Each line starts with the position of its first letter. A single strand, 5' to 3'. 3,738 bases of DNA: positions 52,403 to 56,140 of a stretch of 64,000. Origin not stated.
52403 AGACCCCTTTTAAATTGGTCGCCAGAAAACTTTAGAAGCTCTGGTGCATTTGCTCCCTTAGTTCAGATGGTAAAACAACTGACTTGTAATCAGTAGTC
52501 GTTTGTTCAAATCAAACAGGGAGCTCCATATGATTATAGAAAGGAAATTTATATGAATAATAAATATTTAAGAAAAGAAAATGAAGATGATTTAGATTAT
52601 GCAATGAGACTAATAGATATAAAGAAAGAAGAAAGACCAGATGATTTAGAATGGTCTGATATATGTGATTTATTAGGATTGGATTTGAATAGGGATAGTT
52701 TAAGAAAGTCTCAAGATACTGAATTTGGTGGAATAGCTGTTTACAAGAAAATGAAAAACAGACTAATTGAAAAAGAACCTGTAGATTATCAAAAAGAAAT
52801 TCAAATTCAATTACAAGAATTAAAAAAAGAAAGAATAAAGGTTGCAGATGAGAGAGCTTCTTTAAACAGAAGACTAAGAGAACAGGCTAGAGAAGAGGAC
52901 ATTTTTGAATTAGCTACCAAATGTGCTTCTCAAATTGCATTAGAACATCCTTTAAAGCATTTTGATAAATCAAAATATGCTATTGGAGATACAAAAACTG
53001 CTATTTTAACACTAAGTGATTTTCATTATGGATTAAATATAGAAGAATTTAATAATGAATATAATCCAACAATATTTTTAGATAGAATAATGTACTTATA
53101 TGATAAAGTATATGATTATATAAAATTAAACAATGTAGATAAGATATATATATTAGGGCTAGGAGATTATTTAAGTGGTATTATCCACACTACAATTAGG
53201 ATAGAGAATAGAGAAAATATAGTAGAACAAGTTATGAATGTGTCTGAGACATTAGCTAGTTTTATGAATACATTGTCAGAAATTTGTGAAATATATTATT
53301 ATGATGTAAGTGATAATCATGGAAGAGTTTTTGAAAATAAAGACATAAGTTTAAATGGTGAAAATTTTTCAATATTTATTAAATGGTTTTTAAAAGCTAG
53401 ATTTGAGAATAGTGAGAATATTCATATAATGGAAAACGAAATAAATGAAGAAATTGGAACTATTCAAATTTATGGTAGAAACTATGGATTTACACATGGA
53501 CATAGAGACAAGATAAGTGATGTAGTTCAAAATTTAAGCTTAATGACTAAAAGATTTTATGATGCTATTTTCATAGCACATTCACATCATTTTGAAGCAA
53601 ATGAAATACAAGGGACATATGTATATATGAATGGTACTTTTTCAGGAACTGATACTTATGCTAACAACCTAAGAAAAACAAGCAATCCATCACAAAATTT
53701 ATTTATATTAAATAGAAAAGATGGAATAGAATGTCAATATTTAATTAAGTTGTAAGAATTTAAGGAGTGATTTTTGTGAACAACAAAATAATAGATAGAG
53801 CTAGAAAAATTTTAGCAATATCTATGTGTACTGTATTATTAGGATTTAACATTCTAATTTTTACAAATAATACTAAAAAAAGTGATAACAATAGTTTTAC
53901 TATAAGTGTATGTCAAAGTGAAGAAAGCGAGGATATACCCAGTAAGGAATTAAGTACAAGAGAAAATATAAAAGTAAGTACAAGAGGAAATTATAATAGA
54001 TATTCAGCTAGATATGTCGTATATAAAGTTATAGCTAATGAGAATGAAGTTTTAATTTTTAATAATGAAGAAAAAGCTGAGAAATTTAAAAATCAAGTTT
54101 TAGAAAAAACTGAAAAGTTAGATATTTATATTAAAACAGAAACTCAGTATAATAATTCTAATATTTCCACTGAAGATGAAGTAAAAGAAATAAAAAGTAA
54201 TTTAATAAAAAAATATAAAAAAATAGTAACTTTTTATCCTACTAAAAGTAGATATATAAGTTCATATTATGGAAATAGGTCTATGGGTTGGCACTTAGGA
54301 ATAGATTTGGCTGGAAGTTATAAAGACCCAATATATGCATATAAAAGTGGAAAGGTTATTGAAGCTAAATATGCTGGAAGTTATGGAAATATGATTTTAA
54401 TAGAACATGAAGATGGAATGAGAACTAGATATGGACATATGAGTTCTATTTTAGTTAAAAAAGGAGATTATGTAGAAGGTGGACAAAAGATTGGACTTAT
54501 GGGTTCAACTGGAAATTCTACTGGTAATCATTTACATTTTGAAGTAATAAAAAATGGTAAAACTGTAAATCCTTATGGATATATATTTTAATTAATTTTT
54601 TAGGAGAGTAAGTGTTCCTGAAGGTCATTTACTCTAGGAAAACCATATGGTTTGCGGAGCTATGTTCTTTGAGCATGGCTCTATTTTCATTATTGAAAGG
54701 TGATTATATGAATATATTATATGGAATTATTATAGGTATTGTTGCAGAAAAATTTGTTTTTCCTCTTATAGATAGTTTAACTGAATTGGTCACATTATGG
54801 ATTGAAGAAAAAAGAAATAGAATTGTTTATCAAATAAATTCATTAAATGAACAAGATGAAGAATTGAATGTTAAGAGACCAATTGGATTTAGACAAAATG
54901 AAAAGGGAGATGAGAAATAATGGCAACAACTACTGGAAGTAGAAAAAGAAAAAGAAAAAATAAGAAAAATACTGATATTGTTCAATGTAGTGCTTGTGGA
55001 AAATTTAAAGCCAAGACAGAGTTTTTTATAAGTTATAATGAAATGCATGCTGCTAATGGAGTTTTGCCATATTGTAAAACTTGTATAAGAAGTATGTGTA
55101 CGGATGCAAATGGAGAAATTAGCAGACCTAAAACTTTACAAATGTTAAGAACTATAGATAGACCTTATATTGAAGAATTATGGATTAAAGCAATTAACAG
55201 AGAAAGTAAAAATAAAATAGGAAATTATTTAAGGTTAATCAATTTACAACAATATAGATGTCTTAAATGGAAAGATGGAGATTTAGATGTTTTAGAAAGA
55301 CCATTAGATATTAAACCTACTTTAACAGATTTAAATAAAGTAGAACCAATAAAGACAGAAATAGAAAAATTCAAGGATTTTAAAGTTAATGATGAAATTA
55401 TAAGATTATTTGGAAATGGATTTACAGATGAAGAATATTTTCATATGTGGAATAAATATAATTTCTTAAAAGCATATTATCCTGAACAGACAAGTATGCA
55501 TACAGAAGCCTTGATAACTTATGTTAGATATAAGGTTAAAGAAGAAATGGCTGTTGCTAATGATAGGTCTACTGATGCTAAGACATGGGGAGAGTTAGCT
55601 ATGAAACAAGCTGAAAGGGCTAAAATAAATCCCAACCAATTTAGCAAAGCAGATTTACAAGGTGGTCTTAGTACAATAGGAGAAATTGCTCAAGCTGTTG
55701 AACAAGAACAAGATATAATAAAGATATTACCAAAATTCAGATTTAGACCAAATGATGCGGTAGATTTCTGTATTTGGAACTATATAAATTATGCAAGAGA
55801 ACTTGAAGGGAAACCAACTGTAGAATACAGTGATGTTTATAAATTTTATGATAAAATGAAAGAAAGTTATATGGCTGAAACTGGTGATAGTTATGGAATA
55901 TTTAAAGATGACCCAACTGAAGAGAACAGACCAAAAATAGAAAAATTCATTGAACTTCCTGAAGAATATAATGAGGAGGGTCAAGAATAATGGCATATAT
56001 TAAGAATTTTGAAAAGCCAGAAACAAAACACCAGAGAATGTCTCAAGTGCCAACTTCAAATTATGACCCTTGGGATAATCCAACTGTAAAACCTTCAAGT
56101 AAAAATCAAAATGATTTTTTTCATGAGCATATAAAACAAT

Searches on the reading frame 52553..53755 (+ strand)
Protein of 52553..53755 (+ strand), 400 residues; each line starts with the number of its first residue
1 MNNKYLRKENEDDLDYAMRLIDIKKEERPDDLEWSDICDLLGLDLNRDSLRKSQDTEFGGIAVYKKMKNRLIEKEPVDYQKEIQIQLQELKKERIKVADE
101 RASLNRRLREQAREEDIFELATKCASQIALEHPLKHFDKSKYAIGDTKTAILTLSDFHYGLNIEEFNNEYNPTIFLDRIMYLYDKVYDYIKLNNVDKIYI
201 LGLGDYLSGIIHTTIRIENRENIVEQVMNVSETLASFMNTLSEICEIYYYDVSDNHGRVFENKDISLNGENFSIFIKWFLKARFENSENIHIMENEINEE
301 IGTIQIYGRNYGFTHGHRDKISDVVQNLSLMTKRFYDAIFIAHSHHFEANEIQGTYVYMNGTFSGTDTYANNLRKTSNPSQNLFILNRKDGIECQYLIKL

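Call 18: search_protein_families(library=pfam, proteins=[window:52553-53755:+], max_evalue=0.001)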
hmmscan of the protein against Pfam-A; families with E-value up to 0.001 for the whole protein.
window:52553-53755:+ (400 aa): 2 families
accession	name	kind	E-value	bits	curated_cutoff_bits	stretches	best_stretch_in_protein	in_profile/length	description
PF09757.15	Arb2-like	-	0.00016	21.4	26.6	1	177-253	127-202/258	Arb2-like domain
PF12850.12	Metallophos_2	-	0.00083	19.8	27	0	289-365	63-137/154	Calcineurin-like phosphoesterase superfamily domain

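Call 19: search_protein_families(library=phrogs, proteins=[window:52553-53755:+], max_evalue=0.001)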
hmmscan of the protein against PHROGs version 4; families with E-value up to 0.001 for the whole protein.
window:52553-53755:+ (400 aa): 2 families
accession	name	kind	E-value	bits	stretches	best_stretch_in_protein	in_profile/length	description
phrog_284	-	DNA, RNA and nucleotide metabolism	6.5e-61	207.4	1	66-394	46-388/398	exonuclease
phrog_704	-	DNA, RNA and nucleotide metabolism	1.1e-10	42.2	1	28-391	16-377/390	DNA repair exonuclease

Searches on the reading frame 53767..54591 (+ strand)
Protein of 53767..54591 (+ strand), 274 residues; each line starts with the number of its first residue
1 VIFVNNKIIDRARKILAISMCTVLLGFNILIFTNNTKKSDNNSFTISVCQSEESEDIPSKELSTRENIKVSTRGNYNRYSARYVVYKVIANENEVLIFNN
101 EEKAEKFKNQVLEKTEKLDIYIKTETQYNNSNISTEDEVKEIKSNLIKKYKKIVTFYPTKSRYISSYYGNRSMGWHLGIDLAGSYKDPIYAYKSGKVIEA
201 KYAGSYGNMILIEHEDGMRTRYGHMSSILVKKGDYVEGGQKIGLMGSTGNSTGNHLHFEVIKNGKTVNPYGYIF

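Call 18: search_protein_families(library=pfam, proteins=[window:53767-54591:+], max_evalue=0.001)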
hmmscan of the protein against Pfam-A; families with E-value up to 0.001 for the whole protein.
window:53767-54591:+ (274 aa): 1 family
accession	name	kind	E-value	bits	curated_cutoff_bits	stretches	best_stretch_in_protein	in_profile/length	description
PF01551.29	Peptidase_M23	-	9.8e-35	119.1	28.7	1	176-269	3-96/96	Peptidase family M23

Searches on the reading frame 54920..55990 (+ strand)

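Call 18: search_protein_families(library=pfam, proteins=[window:54920-55990:+], max_evalue=0.001)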
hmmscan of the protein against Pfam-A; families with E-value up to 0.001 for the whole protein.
window:54920-55990:+ (356 aa): 0 families

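Call 19: search_protein_families(library=phrogs, proteins=[window:54920-55990:+], max_evalue=0.001)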
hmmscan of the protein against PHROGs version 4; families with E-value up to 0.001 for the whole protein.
window:54920-55990:+ (356 aa): 1 family
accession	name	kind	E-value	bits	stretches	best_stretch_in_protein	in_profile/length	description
phrog_3314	-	unknown function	4e-48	165.3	1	16-308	2-276/286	-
